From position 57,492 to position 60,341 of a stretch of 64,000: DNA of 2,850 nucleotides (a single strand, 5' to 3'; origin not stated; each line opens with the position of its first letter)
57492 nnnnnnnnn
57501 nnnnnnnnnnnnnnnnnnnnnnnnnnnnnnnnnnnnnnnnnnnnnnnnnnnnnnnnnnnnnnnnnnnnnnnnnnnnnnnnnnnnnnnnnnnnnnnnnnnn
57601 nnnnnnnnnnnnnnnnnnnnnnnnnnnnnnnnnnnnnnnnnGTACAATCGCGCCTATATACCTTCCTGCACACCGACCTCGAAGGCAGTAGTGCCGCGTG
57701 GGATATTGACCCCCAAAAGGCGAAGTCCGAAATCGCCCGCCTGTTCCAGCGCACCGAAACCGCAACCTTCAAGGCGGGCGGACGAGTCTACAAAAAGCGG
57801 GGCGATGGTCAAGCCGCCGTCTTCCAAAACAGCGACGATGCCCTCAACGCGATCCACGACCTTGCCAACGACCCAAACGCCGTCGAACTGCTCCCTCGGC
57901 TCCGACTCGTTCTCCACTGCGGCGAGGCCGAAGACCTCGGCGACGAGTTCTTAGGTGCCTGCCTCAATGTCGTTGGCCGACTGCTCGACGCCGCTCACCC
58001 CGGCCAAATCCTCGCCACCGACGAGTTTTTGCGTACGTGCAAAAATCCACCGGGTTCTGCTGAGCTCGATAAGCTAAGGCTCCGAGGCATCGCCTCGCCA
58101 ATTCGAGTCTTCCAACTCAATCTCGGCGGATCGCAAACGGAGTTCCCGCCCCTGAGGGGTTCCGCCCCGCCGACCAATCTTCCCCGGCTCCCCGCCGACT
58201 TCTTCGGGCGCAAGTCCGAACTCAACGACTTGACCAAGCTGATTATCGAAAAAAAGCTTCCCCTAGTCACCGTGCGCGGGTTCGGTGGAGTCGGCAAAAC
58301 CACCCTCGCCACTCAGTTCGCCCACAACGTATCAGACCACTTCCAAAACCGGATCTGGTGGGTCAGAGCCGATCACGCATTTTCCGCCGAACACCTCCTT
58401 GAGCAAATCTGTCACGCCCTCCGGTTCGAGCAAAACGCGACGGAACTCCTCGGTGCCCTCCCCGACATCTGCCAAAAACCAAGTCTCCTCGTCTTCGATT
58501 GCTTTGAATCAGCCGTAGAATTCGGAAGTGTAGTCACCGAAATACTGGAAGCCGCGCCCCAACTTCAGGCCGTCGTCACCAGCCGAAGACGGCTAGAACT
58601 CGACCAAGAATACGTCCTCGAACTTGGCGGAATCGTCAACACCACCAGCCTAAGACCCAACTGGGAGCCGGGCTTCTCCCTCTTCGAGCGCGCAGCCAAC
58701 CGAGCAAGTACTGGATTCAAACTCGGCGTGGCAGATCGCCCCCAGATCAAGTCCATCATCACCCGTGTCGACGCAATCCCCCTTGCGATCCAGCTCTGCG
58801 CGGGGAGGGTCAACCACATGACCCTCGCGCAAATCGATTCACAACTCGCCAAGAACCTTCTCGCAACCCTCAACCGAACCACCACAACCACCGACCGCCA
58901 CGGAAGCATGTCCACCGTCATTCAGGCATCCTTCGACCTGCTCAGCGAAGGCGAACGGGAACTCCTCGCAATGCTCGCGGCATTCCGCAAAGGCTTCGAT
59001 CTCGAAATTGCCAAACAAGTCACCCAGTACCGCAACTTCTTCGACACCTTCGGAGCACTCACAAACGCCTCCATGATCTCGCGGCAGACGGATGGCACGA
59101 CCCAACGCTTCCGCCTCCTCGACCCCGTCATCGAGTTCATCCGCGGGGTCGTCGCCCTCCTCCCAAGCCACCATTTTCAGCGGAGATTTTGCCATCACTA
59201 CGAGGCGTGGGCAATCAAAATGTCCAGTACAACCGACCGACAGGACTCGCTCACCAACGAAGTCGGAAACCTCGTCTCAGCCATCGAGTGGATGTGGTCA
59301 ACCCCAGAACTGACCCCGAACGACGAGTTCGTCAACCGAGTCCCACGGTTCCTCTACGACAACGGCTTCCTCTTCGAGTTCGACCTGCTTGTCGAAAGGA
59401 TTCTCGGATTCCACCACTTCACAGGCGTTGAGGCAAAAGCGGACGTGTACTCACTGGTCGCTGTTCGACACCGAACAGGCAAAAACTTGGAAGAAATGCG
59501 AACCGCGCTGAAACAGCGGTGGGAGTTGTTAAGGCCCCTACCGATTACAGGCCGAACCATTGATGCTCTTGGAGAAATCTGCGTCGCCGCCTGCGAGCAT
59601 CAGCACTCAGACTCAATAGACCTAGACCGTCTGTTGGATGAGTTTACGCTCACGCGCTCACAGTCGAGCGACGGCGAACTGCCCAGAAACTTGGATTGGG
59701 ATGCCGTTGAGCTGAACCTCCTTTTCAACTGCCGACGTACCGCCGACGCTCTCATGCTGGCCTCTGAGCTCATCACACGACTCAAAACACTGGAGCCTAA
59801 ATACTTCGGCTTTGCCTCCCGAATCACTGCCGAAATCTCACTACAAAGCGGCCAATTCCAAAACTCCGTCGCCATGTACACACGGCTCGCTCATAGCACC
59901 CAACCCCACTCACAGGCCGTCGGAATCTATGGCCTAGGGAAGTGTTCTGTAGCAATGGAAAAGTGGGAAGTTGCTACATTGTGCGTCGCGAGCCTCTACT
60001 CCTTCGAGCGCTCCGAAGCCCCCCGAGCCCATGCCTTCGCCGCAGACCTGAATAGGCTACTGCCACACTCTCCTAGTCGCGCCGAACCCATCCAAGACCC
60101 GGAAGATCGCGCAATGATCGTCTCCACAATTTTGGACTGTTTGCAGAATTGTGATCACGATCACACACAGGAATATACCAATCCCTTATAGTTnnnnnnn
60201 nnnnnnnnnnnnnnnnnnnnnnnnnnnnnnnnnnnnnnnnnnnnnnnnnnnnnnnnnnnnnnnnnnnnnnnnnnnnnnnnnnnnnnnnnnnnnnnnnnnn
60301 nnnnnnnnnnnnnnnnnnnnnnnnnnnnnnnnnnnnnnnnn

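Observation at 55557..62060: Five-gene cluster wiring a cyclase-STAND NTPase to a CRP-type regulator through two perfect CRP boxes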

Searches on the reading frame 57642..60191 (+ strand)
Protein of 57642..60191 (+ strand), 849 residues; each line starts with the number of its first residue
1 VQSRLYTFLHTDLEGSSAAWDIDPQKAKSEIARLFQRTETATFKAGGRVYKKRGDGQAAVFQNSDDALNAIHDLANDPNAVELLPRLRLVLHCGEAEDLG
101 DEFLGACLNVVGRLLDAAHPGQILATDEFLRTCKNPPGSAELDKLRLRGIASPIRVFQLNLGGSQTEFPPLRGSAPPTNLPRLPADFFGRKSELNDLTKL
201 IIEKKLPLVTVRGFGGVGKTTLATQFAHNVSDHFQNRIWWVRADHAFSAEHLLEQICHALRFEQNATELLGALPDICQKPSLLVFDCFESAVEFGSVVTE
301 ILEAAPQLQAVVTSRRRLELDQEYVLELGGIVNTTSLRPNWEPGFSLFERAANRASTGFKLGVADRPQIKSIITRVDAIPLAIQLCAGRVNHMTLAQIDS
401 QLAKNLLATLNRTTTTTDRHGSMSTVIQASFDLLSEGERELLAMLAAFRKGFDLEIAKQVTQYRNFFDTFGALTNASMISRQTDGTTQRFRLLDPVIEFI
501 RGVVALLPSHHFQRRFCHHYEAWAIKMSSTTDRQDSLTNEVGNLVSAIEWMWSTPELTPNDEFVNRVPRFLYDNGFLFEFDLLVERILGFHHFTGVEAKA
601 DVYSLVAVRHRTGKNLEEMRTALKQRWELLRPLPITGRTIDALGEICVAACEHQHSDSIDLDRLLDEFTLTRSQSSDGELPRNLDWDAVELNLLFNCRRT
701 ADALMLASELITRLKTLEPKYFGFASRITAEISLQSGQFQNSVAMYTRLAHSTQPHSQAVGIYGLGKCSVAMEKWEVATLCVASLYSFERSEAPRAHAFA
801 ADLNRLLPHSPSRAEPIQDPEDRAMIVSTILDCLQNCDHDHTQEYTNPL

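Call 8: search_protein_families(library=pfam, proteins=[window:57642-60191:+], max_evalue=0.1)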
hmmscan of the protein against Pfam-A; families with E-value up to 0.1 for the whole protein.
window:57642-60191:+ (849 aa): 10 families
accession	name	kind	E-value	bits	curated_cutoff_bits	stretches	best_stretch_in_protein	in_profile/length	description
PF00931.28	NB-ARC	-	1.3e-11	44.7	23.5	1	198-432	9-247/248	NB-ARC domain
PF13191.12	AAA_16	-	3.3e-07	31.4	32.6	1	187-293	2-104/167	AAA ATPase domain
PF13173.12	AAA_14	-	2.4e-05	24.8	27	1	208-339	4-122/129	AAA domain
PF25199.1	nSTAND_NTPase5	-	0.00022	21.5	34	1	202-258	37-88/145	Novel STAND NTPase 5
PF25201.1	nSTAND6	-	0.00046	20.7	27.7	1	188-263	2-74/148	Novel STAND NTPase 6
PF01637.24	ATPase_2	-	0.00056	20.2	33.2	1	187-244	1-58/225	ATPase domain predominantly from Archaea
PF13401.12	AAA_22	-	0.0018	19.1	27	1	209-278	8-80/130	AAA domain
PF13481.12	AAA_25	-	0.0028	17.7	27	1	176-242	3-79/195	AAA domain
PF01656.29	CbiA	-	0.037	14.4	25.4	1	211-251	4-43/125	CobQ/CobB/MinD/ParA nucleotide binding domain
PF20703.3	nSTAND1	-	0.043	13.9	27.1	1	187-231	16-59/379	Novel STAND NTPase 1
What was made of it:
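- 58200..58937 (+): g3 NB-ARC (STAND) NTPase module. Pfam NB-ARC, E 1.3e-11, residues 198-432; AAA_16 covers 187-293 (call 8).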

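Call 14: find_homologous_proteins(query=window:57642-60191:+)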
Query window:57642-60191:+ (849 aa): 479 proteins with E <= 0.001 among 8000 candidates; the best 120 are listed.
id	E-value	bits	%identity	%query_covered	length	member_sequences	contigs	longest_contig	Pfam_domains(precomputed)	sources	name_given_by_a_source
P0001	0.0e+0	1645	100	85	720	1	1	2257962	PF00931.29,PF13191.13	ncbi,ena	-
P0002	3.6e-234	798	46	99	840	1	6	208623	PF00931.29,PF13191.13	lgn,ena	-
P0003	2.4e-225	769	47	95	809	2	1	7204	PF00931.29,PF13191.13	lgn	-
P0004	4.6e-52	196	29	69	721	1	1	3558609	PF25872.1,PF13401.13,PF00211.26,PF00931.29,PF13191.13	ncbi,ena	-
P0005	1.9e-51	194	31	54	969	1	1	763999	PF17874.8,PF00515.35,PF13424.13,PF13176.13,PF13401.13,PF00211.26,PF07719.24,PF00931.29,PF13374.13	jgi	jgi:predicted ATPase/class 3 adenylate cyclase/Tfp pilus assembly protein PilF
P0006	2.6e-51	193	31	64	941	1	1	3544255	PF25872.1,PF13424.13,PF00211.26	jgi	jgi:predicted ATPase/class 3 adenylate cyclase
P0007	2.8e-51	193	31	64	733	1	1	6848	PF25872.1,PF13401.13,PF00211.26,PF13191.13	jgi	jgi:predicted ATPase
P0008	1.9e-50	190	31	65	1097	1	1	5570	PF00069.32,PF25872.1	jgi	jgi:predicted ATPase/class 3 adenylate cyclase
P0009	1.2e-49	188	30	65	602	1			PF25872.1,PF00211.26,PF13191.13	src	-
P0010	1.5e-49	187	32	59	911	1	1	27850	PF25872.1,PF13401.13,PF20703.4,PF00211.26,PF13191.13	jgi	jgi:predicted ATPase/class 3 adenylate cyclase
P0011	4.7e-49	186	30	64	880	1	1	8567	PF25872.1,PF13401.13,PF00211.26,PF13191.13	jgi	jgi:predicted ATPase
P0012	4.8e-49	186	29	65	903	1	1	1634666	PF17874.8,PF25872.1,PF13424.13,PF13401.13,PF00211.26,PF00931.29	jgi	jgi:predicted ATPase/class 3 adenylate cyclase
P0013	4.9e-49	186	31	56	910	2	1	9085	PF13424.13,PF13401.13,PF00211.26,PF00931.29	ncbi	ncbi:MAG: adenylate/guanylate cyclase domain-containing protein [Acidimicrobiia bacterium]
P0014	1.1e-48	184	30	65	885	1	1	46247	PF25872.1,PF00211.26,PF13191.13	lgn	-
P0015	1.2e-48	184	31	64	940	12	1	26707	PF25872.1,PF20703.4,PF13191.13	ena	-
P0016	2.2e-48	183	30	64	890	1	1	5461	PF25872.1,PF00211.26,PF13191.13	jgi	jgi:predicted ATPase/class 3 adenylate cyclase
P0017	2.9e-48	183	28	64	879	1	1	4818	PF25872.1,PF13401.13,PF00211.26,PF13191.13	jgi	jgi:predicted ATPase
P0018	4.5e-48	182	29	64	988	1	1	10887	PF17874.8,PF25872.1,PF13424.13,PF20703.4,PF00211.26,PF07719.24,PF00931.29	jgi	-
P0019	7.3e-48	182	30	61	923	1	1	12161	PF12862.14,PF25872.1,PF13401.13,PF00211.26,PF00931.29,PF13191.13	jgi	jgi:predicted ATPase/class 3 adenylate cyclase/tetratricopeptide (TPR) repeat protein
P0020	9.2e-48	181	31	65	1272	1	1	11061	PF07714.24,PF00069.32,PF25872.1,PF13401.13,PF00211.26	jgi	jgi:predicted ATPase/class 3 adenylate cyclase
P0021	1.3e-47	181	32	58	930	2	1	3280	PF20703.4,PF00211.26,PF00931.29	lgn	-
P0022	1.5e-47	181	31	64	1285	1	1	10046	PF07714.24,PF00069.32,PF25872.1,PF20703.4,PF00211.26,PF13191.13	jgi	jgi:predicted ATPase/class 3 adenylate cyclase/tRNA A-37 threonylcarbamoyl transferase component Bud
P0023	1.7e-47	180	30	65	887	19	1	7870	PF25872.1,PF00211.26,PF13191.13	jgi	-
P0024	2.1e-47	180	29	64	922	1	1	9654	PF25872.1,PF13401.13,PF00211.26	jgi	jgi:predicted ATPase/class 3 adenylate cyclase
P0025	2.3e-47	180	29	65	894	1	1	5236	PF25872.1,PF13401.13,PF00211.26,PF13191.13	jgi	jgi:predicted ATPase/class 3 adenylate cyclase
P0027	3.3e-47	180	30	58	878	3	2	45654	PF25872.1,PF00211.26,PF13191.13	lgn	-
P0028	3.4e-47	179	29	58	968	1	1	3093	PF25872.1,PF00211.26,PF00931.29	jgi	jgi:predicted ATPase/class 3 adenylate cyclase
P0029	3.6e-47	179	29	65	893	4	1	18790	PF25872.1,PF13401.13,PF00211.26,PF13191.13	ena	-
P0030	3.8e-47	179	31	54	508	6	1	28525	PF25872.1,PF00211.26,PF13191.13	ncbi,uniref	ncbi:ATP-binding protein, partial [Mycobacterium sp.]|uniref:ATP-binding protein n=1 Tax=Mycobacteri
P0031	4.2e-47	179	29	61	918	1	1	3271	PF13401.13,PF00211.26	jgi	jgi:predicted ATPase/class 3 adenylate cyclase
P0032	8.5e-47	178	28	58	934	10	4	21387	PF25872.1,PF13424.13,PF13401.13,PF20703.4,PF00211.26,PF25199.2,PF13481.13,PF02562.23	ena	-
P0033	8.5e-47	178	30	64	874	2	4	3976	PF25872.1,PF00211.26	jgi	jgi:predicted ATPase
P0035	1.2e-46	178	28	65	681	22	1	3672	PF25872.1,PF13401.13,PF00211.26,PF13191.13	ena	-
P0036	1.6e-46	177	29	58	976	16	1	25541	PF25872.1,PF13424.13,PF00211.26,PF13374.13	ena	-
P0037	2.5e-46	177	30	59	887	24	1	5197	PF25872.1,PF13401.13,PF00211.26,PF13191.13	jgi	-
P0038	2.6e-46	177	29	65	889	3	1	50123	PF25872.1,PF00211.26,PF13191.13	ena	-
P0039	3.0e-46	176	30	59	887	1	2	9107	PF25872.1,PF13401.13,PF00211.26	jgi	jgi:predicted ATPase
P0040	3.5e-46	176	30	69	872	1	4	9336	PF25872.1,PF13424.13,PF13401.13,PF00211.26,PF20720.4,PF13191.13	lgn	-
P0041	3.8e-46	176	29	65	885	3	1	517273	PF25872.1,PF13401.13,PF00211.26,PF13191.13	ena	-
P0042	3.9e-46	176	30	65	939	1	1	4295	PF25872.1,PF13401.13,PF00211.26,PF13191.13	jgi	jgi:predicted ATPase/class 3 adenylate cyclase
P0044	4.8e-46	176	31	61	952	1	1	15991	PF25872.1,PF00211.26,PF13191.13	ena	-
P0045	7.7e-46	175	30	64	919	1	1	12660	PF25872.1,PF00211.26,PF00931.29,PF13191.13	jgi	-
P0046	1.0e-45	175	30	61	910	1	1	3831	PF25872.1,PF00211.26,PF00931.29,PF13191.13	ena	-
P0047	1.9e-45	174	29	64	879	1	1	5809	PF25872.1,PF13401.13,PF00211.26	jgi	jgi:predicted ATPase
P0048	2.8e-45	173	30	59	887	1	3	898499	PF25872.1,PF00211.26,PF13191.13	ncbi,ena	-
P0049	3.4e-45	173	31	58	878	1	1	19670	PF25872.1,PF00211.26,PF13191.13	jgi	jgi:predicted ATPase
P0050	3.4e-45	173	28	65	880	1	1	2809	PF25872.1,PF13401.13,PF00211.26,PF13191.13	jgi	jgi:predicted ATPase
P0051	3.8e-45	173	30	59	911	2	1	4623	PF25872.1,PF20703.4,PF00211.26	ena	-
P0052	4.1e-45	173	31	61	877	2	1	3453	PF25872.1,PF13401.13,PF00211.26,PF13191.13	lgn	-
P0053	4.3e-45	173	28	64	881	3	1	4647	PF25872.1,PF00211.26,PF13191.13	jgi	jgi:predicted ATPase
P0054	5.6e-45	172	29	61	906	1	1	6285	PF25872.1,PF13401.13,PF00211.26,PF00931.29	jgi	jgi:predicted ATPase/class 3 adenylate cyclase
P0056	8.3e-45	172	30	64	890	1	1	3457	PF25872.1,PF00211.26,PF13191.13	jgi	jgi:predicted ATPase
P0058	9.5e-45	171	30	59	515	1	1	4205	PF25872.1,PF00211.26,PF13191.13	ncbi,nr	ncbi:MAG TPA: NB-ARC domain-containing protein, partial [Mycobacterium sp.]|nr:NB-ARC domain-contain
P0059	1.5e-44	171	31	53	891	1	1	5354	PF25872.1,PF00211.26,PF13191.13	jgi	jgi:predicted ATPase/class 3 adenylate cyclase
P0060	2.0e-44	170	28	65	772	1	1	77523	PF25872.1,PF13401.13,PF00211.26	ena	-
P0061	2.2e-44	170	31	58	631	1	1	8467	PF25872.1,PF00931.29,PF13191.13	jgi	jgi:predicted ATPase/class 3 adenylate cyclase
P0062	2.6e-44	170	29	58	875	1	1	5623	PF25872.1,PF13401.13,PF00211.26,PF13191.13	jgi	-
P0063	3.0e-44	170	31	56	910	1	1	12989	PF13401.13,PF00211.26,PF00931.29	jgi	jgi:predicted ATPase/class 3 adenylate cyclase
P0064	3.2e-44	170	28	64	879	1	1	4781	PF25872.1,PF13401.13,PF00211.26,PF13191.13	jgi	jgi:predicted ATPase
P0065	3.2e-44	170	28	65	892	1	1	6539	PF25872.1,PF13401.13,PF00211.26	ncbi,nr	ncbi:MAG TPA: adenylate/guanylate cyclase domain-containing protein [Mycobacterium sp.]|nr:adenylate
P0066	3.9e-44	169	28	64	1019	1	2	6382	PF17874.8,PF25872.1,PF13424.13,PF00211.26,PF07719.24,PF00931.29,PF13191.13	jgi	jgi:predicted ATPase/class 3 adenylate cyclase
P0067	6.9e-44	169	30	58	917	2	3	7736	PF25872.1,PF13424.13,PF13401.13,PF00211.26,PF07719.24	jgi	jgi:predicted ATPase/class 3 adenylate cyclase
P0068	8.8e-44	168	29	58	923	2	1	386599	PF25872.1,PF13424.13,PF13401.13,PF00211.26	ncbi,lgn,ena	-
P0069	8.9e-44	168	28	65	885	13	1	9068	PF25872.1,PF00211.26,PF13191.13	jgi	jgi:predicted ATPase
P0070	9.2e-44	168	28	65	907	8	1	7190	PF25872.1,PF00211.26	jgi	jgi:predicted ATPase/class 3 adenylate cyclase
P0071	1.0e-43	168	29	64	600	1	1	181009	PF25872.1,PF00211.26,PF13191.13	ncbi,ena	-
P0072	1.2e-43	168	28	64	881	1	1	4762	PF25872.1,PF13401.13,PF00211.26,PF13191.13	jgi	jgi:predicted ATPase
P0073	1.2e-43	168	29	64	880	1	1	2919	PF25872.1,PF13401.13,PF00211.26,PF13191.13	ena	-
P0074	1.3e-43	168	30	65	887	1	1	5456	PF25872.1,PF00211.26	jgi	jgi:predicted ATPase/class 3 adenylate cyclase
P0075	1.4e-43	168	30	58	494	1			PF25872.1,PF00211.26,PF13191.13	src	-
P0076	1.8e-43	167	29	58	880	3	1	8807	PF25872.1,PF13401.13,PF00211.26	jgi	jgi:predicted ATPase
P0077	1.8e-43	167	28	58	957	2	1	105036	PF25872.1,PF13424.13,PF00211.26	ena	-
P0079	2.4e-43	167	31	59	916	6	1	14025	PF25873.1,PF17874.8,PF00515.35,PF25872.1,PF13424.13,PF13176.13,PF13401.13,PF00211.26,PF13181.13,PF07719.24,PF13374.13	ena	-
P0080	2.4e-43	167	30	64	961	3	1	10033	PF25872.1,PF20703.4,PF00211.26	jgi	jgi:predicted ATPase/class 3 adenylate cyclase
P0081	2.8e-43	167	31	61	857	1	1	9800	PF17874.8,PF13424.13,PF13401.13,PF00211.26,PF13191.13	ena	-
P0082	2.9e-43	166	31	53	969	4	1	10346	PF25872.1,PF13176.13,PF13401.13,PF00931.29,PF13374.13,PF07721.21,PF17874.8,PF00515.35,PF13424.13,PF14938.13,PF13432.13,PF00211.26,PF13181.13,PF07719.24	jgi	-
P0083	3.2e-43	166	30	59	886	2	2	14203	PF25872.1,PF00211.26,PF13191.13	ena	-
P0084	3.4e-43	166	29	64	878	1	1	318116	PF25872.1,PF00211.26,PF13191.13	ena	-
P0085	3.6e-43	166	29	58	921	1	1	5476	PF17874.8,PF25872.1,PF13424.13,PF00211.26,PF13481.13,PF13374.13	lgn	-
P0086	5.2e-43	166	28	67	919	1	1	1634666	PF25872.1,PF13401.13,PF00211.26,PF00931.29,PF13191.13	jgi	jgi:predicted ATPase/class 3 adenylate cyclase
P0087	5.7e-43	165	29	66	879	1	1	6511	PF25872.1,PF00211.26,PF13191.13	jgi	jgi:predicted ATPase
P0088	5.9e-43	165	28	65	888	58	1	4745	PF25872.1,PF13401.13,PF00211.26,PF13191.13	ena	-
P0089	6.6e-43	165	30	58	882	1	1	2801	PF25872.1,PF00211.26,PF13191.13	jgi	jgi:predicted ATPase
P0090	7.4e-43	165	29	58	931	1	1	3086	PF25872.1,PF00211.26,PF00931.29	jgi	jgi:predicted ATPase/class 3 adenylate cyclase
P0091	7.5e-43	165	29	59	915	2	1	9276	PF17874.8,PF00515.35,PF25872.1,PF13424.13,PF13176.13,PF13401.13,PF00211.26,PF13181.13,PF07719.24,PF13374.13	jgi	jgi:predicted ATPase/class 3 adenylate cyclase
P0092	9.3e-43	165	28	58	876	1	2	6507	PF25872.1,PF13401.13,PF00211.26,PF13191.13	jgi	jgi:predicted ATPase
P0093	1.1e-42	165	29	65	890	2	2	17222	PF25872.1,PF00211.26,PF13191.13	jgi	jgi:predicted ATPase/class 3 adenylate cyclase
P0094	1.2e-42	164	31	61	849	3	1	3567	PF25872.1,PF13424.13,PF13401.13,PF00211.26,PF13191.13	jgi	jgi:predicted ATPase/class 3 adenylate cyclase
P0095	1.3e-42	164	28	64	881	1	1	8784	PF25872.1,PF13401.13,PF00211.26,PF13191.13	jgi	jgi:predicted ATPase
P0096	1.3e-42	164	29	58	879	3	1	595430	PF25872.1,PF13191.13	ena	-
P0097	1.6e-42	164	29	64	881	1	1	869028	PF25872.1,PF00211.26,PF13191.13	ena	-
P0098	2.4e-42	163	28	66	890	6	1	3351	PF25872.1,PF00211.26,PF13191.13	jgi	jgi:predicted ATPase/class 3 adenylate cyclase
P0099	2.7e-42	163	30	58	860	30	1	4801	PF17874.8,PF13424.13,PF13401.13,PF00931.29,PF13191.13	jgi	-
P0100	3.2e-42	163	29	59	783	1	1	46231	PF25872.1,PF13401.13,PF00211.26,PF13191.13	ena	-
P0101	3.5e-42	163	28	64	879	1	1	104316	PF25872.1,PF13401.13,PF00211.26,PF13191.13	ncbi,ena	-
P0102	3.9e-42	163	29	58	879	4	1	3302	PF25872.1,PF13401.13,PF00211.26,PF13191.13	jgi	jgi:predicted ATPase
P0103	5.1e-42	162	28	65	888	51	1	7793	PF25872.1,PF00211.26,PF13191.13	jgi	-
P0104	6.9e-42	162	29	59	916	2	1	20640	PF17874.8,PF25872.1,PF13424.13,PF13176.13,PF14938.13,PF13401.13,PF00211.26,PF07719.24,PF00931.29,PF13374.13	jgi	jgi:predicted ATPase/class 3 adenylate cyclase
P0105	8.1e-42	162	29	65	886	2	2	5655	PF25872.1,PF13401.13,PF00211.26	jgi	-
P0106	9.7e-42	161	27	65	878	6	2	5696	PF25872.1,PF00211.26,PF13191.13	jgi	jgi:predicted ATPase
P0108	1.1e-41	161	30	53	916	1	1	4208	PF17874.8,PF13401.13,PF00211.26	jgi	jgi:predicted ATPase/class 3 adenylate cyclase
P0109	1.2e-41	161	26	67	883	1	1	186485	PF13424.13,PF00211.26,PF13191.13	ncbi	-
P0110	1.2e-41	161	28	59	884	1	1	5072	PF25872.1,PF00211.26,PF13191.13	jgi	jgi:predicted ATPase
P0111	1.2e-41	161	28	58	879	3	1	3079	PF25872.1,PF13401.13,PF00211.26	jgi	jgi:predicted ATPase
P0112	1.3e-41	161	27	69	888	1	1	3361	PF25872.1,PF13424.13,PF13401.13,PF00211.26,PF13374.13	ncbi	ncbi:MAG: tetratricopeptide repeat protein [Nocardioidaceae bacterium]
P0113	1.5e-41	161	28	55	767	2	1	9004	PF25872.1,PF13424.13,PF13401.13,PF00211.26,PF00931.29,PF13191.13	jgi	-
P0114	1.7e-41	161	28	64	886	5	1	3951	PF25872.1,PF00211.26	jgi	jgi:predicted ATPase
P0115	1.9e-41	160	30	58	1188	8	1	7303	PF03704.24,PF17874.8,PF25872.1,PF13424.13,PF00486.35,PF13401.13,PF13191.13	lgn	-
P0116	1.9e-41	160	30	58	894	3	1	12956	PF25872.1,PF00211.26,PF13191.13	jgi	jgi:predicted ATPase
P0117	2.0e-41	160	29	58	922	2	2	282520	PF25872.1,PF13401.13,PF00211.26,PF13191.13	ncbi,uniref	ncbi:MAG: adenylate/guanylate cyclase domain-containing protein [Mycolicibacterium sp.]|uniref:ATP-b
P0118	2.1e-41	160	29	61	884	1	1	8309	PF25872.1,PF13401.13,PF00211.26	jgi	jgi:predicted ATPase/class 3 adenylate cyclase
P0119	4.0e-41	159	27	65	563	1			PF25872.1,PF13401.13,PF00211.26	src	-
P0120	7.0e-41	159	28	59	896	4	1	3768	PF25872.1,PF13401.13,PF00211.26,PF13191.13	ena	-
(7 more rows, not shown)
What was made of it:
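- Closest known: Mycobacterial STAND adenylyl cyclases. Same: Hundreds of such proteins match g3 at about 30% identity, with E values from 1e-52 to 1e-41, and carry PF00211 plus PF00931 or PF13191 (call 14).
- The database entry for this protein is 720 aa long (call 14).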

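Call 16: find_encoding_contigs(protein=P0002, flank=10000, max_places=6)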
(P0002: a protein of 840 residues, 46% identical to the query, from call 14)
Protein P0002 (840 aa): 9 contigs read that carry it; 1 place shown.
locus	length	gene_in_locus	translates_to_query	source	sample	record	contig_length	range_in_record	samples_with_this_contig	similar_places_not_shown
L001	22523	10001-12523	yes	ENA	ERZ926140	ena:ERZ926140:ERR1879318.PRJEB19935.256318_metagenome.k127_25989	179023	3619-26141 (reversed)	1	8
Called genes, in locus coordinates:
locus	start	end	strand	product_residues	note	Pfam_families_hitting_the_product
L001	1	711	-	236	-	PF00657:Lipase_GDSL, PF13472:Lipase_GDSL_2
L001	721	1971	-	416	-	PF13688:Reprolysin_5 (faint), PF05548:Peptidase_M11 (weak)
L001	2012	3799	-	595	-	PF12708:Pect-lyase_RHGA_epim (faint), PF13229:Beta_helix (faint), PF23763:Beta-barrel_GLAA-B_I, PF23764:Beta-barrel_GLAA-B_II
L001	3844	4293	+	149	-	PF08818:DUF1801 (weak)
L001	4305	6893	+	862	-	PF00486:Trans_reg_C (weak), PF13424:TPR_12 (faint)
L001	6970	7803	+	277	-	-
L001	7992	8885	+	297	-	-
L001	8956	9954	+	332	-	PF03783:CsgG (faint)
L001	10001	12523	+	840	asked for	PF00931:NB-ARC, PF13191:AAA_16 (weak)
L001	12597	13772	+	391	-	-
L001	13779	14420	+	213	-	PF00027:cNMP_binding, PF13545:HTH_Crp_2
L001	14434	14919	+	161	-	PF12867:DinB_2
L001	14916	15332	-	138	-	PF08818:DUF1801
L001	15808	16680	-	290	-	-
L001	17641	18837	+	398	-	PF02321:OEP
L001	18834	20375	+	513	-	PF00364:Biotin_lipoyl (faint), PF25917:BSH_RND, PF25919:BSH_CusB, PF25973:BSH_CzcB, PF25954:Beta-barrel_RND_2, PF25967:RND-MFP_C, PF25975:CzcB_C, PF25989:YknX_C, +3 more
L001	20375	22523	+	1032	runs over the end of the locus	PF00873:ACR_tran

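Call 17: find_encoding_contigs(protein=P0003, flank=10000, max_places=4)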
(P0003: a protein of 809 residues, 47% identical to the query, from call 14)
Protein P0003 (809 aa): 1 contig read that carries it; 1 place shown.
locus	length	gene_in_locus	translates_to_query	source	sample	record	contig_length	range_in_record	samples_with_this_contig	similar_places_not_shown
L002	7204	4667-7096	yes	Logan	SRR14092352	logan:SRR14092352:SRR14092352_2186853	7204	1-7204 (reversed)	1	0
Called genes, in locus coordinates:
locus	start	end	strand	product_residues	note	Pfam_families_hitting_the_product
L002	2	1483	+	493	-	?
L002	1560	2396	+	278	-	-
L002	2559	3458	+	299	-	-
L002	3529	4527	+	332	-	-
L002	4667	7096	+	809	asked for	PF00931:NB-ARC, PF13191:AAA_16 (weak)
